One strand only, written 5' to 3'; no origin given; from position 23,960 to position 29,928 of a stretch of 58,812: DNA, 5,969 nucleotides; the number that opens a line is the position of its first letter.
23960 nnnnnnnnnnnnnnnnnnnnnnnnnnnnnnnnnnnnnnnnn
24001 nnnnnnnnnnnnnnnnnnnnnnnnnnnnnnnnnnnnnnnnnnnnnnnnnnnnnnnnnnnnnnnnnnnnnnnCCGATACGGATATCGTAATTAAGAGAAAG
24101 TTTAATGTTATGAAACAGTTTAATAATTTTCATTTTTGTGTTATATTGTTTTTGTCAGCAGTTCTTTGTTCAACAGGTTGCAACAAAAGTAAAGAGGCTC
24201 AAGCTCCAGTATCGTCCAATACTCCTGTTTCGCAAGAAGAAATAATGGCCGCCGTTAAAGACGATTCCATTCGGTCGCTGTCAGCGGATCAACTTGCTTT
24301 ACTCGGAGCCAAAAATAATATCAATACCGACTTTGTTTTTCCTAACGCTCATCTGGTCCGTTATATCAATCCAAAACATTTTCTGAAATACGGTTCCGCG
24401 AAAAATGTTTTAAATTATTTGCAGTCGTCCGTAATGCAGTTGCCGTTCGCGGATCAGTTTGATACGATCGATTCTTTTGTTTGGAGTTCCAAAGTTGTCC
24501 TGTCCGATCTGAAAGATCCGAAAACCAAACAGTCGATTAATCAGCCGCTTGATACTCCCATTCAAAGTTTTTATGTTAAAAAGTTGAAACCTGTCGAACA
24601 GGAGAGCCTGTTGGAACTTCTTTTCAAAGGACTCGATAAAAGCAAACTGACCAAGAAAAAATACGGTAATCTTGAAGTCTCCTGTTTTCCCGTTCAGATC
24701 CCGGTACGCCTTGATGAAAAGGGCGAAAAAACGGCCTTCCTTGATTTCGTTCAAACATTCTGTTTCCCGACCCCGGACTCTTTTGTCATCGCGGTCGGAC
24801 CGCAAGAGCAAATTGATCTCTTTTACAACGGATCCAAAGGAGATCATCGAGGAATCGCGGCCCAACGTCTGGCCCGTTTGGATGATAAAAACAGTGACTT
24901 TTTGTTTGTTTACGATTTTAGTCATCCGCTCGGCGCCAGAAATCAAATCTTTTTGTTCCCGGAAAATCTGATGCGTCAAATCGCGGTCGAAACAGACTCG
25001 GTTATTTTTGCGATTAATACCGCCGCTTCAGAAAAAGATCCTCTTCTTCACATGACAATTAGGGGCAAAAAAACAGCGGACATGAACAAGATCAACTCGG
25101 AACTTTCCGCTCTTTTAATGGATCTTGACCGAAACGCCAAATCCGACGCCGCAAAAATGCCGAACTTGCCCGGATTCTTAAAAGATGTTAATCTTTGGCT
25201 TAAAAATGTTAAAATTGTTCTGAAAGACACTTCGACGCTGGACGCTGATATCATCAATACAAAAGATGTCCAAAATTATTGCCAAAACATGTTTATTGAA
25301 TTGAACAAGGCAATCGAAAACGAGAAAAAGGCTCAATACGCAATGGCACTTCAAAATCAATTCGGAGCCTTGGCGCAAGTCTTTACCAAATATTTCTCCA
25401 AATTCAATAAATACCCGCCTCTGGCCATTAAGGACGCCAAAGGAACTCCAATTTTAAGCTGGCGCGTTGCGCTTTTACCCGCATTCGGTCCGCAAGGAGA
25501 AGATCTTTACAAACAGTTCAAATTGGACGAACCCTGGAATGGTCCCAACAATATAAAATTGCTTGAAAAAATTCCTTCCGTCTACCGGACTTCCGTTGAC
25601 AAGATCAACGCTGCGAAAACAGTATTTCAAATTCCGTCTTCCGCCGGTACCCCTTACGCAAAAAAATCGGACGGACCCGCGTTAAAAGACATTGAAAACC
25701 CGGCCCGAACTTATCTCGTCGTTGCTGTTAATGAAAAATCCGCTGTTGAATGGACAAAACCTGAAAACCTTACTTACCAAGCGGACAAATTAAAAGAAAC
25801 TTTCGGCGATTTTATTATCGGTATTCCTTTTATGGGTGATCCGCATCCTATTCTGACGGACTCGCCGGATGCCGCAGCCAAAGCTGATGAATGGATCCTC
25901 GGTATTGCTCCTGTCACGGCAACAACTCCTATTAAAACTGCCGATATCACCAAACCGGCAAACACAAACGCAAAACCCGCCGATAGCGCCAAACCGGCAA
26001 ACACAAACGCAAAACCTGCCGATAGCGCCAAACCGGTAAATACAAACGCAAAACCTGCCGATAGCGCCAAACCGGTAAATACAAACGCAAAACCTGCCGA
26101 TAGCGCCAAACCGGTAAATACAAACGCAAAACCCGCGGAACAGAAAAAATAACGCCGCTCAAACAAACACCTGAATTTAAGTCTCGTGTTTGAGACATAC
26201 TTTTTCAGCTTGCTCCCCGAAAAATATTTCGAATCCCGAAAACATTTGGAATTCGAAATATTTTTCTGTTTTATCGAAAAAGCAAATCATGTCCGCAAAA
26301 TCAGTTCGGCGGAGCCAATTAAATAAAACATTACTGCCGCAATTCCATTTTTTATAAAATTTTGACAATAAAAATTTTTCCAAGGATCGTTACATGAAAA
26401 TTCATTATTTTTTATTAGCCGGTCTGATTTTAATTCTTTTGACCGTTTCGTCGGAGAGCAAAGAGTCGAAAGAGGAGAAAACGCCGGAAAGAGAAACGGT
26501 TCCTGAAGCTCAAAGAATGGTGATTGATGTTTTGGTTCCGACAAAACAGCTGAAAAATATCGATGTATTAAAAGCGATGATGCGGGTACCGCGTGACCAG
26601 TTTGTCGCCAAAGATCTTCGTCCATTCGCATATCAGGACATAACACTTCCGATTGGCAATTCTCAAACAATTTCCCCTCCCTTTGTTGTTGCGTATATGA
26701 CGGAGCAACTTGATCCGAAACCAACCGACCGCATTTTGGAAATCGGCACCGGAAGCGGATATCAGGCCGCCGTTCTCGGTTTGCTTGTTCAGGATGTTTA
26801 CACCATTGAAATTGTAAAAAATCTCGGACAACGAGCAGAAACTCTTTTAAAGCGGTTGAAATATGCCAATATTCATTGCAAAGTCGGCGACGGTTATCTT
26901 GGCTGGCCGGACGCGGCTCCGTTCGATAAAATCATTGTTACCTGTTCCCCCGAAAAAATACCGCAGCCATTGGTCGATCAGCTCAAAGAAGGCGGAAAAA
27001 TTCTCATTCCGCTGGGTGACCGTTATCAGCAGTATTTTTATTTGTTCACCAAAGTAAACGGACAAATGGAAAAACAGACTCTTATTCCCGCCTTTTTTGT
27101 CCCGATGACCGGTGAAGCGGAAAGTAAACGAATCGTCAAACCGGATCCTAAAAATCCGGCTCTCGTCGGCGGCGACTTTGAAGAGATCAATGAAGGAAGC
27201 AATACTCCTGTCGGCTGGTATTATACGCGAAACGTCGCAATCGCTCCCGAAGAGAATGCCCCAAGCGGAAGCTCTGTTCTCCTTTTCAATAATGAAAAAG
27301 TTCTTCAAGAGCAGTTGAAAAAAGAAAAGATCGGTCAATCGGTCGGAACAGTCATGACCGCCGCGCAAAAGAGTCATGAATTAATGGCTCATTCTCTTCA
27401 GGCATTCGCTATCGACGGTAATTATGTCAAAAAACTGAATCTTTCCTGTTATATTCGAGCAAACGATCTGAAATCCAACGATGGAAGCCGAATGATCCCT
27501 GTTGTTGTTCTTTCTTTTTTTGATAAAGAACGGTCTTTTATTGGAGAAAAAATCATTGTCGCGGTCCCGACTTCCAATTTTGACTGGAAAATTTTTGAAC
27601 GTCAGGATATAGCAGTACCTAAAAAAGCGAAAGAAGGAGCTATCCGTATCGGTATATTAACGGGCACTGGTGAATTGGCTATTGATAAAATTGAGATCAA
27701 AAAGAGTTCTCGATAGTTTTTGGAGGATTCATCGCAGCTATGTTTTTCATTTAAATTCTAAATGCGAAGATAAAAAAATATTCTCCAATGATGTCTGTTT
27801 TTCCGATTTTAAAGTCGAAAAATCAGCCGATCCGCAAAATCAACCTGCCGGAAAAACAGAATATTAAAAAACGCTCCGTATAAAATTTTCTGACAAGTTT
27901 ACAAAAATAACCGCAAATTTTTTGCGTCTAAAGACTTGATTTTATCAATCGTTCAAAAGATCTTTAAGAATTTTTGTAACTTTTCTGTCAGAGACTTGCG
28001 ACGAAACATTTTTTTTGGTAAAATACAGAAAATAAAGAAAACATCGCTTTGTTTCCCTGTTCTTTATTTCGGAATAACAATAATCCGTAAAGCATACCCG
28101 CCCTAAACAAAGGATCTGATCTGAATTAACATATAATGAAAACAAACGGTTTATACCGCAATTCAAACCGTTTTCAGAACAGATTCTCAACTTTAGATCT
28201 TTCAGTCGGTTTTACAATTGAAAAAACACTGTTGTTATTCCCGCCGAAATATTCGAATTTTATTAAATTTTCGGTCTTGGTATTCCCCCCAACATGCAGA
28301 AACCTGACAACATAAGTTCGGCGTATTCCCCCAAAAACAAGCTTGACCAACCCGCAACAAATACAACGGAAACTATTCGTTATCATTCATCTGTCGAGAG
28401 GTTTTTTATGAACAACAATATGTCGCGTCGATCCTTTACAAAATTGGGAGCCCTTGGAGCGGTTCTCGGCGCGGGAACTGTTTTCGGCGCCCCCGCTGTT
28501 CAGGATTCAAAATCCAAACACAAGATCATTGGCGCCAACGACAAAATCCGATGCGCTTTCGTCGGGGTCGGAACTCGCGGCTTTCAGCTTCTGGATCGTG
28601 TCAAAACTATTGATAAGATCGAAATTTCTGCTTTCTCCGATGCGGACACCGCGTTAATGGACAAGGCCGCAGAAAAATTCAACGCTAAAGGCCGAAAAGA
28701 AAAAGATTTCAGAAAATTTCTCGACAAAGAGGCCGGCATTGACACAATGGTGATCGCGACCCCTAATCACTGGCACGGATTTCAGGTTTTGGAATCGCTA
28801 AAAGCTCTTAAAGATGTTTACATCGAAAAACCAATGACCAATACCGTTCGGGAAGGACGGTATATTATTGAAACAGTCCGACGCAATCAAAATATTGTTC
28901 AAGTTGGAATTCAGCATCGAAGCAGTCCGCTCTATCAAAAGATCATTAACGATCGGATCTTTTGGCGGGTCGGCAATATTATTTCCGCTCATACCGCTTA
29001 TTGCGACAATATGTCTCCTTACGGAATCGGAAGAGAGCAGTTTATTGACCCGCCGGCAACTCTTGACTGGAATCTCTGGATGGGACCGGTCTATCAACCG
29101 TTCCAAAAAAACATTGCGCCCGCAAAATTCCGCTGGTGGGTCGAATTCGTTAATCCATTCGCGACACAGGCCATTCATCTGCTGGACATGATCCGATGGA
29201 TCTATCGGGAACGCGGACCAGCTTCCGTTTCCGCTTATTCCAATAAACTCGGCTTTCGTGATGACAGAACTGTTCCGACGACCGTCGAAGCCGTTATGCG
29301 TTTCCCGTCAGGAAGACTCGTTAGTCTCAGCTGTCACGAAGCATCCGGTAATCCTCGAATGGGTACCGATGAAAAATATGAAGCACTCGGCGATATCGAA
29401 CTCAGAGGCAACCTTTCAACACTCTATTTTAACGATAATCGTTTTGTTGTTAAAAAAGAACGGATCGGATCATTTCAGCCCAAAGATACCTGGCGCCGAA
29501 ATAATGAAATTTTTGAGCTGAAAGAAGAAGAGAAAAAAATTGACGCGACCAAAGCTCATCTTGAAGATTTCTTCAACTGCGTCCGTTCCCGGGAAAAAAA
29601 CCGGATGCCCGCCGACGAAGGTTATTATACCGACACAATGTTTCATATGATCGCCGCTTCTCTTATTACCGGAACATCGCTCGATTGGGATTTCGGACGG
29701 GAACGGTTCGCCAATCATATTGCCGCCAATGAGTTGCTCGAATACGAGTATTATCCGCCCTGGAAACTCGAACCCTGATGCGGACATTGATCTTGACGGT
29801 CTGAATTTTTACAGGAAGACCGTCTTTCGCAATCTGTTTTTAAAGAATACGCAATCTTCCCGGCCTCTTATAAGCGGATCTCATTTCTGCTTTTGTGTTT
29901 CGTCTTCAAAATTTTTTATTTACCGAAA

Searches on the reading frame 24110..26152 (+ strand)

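Call 29: search_protein_families(library=pfam, proteins=[window:24110-26152:+], max_evalue=0.001)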
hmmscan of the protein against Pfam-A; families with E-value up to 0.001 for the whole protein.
window:24110-26152:+ (680 aa): 1 family
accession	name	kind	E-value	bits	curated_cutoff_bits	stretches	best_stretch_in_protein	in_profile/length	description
PF07596.16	SBP_bac_10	-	1.8e-06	28.6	23.3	1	415-520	13-110/268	Protein of unknown function (DUF1559)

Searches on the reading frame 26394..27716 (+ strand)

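Call 29: search_protein_families(library=pfam, proteins=[window:26394-27716:+], max_evalue=0.001)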
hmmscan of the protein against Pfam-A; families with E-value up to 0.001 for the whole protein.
window:26394-27716:+ (440 aa): 3 families
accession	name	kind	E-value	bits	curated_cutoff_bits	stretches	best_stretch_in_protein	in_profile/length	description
PF01135.25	PCMT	-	3e-57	194.2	20.3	1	44-241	7-208/210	Protein-L-isoaspartate(D-aspartate) O-methyltransferase (PCMT)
PF00398.26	RrnaAD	-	0.00034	20.2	24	1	96-162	16-80/263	Ribosomal RNA adenine dimethylase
PF13847.12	Methyltransf_31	-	0.00057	20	27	0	111-201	4-105/145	Methyltransferase domain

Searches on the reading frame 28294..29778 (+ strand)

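Call 29: search_protein_families(library=pfam, proteins=[window:28294-29778:+], max_evalue=0.001)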
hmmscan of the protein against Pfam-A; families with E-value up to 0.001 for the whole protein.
window:28294-29778:+ (494 aa): 4 families
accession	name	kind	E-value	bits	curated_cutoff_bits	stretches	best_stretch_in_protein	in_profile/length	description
PF01408.29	GFO_IDH_MocA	-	2e-16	61.2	24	1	85-205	1-119/120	Oxidoreductase family, NAD-binding Rossmann fold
PF19051.5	GFO_IDH_MocA_C2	-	2.5e-11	44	23.3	1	405-491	167-253/254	Oxidoreductase family, C-terminal alpha/beta domain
PF22725.1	GFO_IDH_MocA_C3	-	4.6e-07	30.3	27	1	288-366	45-118/124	GFO/IDH/MocA C-terminal domain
PF02894.22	GFO_IDH_MocA_C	-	4.2e-05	23.9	22.9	1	291-457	45-210/218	Oxidoreductase family, C-terminal alpha/beta domain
